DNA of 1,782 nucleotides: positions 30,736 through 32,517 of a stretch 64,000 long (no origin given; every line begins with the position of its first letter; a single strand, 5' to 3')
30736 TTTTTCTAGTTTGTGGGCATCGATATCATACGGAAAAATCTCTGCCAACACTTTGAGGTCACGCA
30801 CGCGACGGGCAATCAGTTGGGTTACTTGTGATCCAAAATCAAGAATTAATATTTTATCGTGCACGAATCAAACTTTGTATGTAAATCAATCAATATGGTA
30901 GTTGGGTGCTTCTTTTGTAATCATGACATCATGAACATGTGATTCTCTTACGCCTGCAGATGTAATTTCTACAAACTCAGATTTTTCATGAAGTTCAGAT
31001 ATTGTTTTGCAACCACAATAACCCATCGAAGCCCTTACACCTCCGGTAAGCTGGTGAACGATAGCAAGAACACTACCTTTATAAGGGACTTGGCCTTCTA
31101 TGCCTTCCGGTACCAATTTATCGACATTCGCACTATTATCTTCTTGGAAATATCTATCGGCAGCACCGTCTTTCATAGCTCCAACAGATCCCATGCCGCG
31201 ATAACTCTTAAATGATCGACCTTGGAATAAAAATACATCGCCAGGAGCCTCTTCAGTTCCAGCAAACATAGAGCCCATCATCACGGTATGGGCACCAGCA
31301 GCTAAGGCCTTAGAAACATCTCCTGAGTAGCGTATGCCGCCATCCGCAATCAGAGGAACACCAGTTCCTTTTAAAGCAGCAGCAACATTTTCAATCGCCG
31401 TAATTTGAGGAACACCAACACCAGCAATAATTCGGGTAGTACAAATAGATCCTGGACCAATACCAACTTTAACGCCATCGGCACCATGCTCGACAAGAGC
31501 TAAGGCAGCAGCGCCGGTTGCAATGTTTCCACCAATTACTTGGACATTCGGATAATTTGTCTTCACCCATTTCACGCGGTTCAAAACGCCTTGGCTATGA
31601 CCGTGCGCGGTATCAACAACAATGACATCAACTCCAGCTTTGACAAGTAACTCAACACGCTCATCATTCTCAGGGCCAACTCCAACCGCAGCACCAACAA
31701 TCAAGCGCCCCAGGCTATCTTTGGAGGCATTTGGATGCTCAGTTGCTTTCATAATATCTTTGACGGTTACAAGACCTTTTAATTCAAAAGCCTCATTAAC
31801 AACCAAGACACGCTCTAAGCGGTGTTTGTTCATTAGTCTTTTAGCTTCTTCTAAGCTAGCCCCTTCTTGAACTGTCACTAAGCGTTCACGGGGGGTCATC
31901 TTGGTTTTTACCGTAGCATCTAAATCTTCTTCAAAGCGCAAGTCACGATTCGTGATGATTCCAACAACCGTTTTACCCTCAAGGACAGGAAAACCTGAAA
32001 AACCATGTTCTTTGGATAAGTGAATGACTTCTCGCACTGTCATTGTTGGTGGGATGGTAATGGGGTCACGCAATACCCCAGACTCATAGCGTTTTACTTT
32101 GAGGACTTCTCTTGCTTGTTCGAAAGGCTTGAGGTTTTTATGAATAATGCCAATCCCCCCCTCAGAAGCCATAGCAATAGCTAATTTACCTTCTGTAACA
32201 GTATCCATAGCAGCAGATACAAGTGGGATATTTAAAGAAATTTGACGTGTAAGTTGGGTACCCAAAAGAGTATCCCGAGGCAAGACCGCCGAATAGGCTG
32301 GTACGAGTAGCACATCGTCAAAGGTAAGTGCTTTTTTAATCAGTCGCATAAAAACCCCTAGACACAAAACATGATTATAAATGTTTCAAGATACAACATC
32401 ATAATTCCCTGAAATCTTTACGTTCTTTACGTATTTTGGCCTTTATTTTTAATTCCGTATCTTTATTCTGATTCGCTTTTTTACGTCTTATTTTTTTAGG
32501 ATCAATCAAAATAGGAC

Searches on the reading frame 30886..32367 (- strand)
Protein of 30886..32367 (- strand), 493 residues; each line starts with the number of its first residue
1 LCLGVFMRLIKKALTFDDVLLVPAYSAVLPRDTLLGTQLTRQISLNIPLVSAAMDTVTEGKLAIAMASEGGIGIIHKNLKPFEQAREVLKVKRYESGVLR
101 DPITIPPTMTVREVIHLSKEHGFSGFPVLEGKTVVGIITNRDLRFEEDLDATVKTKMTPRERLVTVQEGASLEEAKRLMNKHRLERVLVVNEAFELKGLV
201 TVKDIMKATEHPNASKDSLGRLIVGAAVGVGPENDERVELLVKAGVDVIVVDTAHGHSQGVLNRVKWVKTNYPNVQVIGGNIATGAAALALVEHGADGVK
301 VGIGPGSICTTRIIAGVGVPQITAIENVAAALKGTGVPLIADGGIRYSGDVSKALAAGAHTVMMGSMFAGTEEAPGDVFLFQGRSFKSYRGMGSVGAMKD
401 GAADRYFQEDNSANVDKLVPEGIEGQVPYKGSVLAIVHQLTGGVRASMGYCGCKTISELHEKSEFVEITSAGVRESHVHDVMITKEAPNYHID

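Call 7: search_protein_families(library=pfam, proteins=[window:30886-32367:-])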
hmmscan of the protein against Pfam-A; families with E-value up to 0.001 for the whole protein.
window:30886-32367:- (493 aa): 5 families
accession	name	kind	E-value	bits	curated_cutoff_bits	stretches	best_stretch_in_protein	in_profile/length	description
PF00478.31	IMPDH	-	1e-162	541.5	25.6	1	13-479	1-345/345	IMP dehydrogenase / GMP reductase domain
PF00571.33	CBS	-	5e-24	84.8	24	2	160-208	6-54/57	CBS domain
PF03060.21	NMO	-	1.4e-12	48.1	28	1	192-376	63-233/331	Nitronate monooxygenase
PF01070.24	FMN_dh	-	3.9e-08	33.2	24.9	1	261-368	206-305/350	FMN-dependent dehydrogenase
PF00977.27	His_biosynth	-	4.6e-05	23.4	23.6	0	324-368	61-105/228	Histidine biosynthesis protein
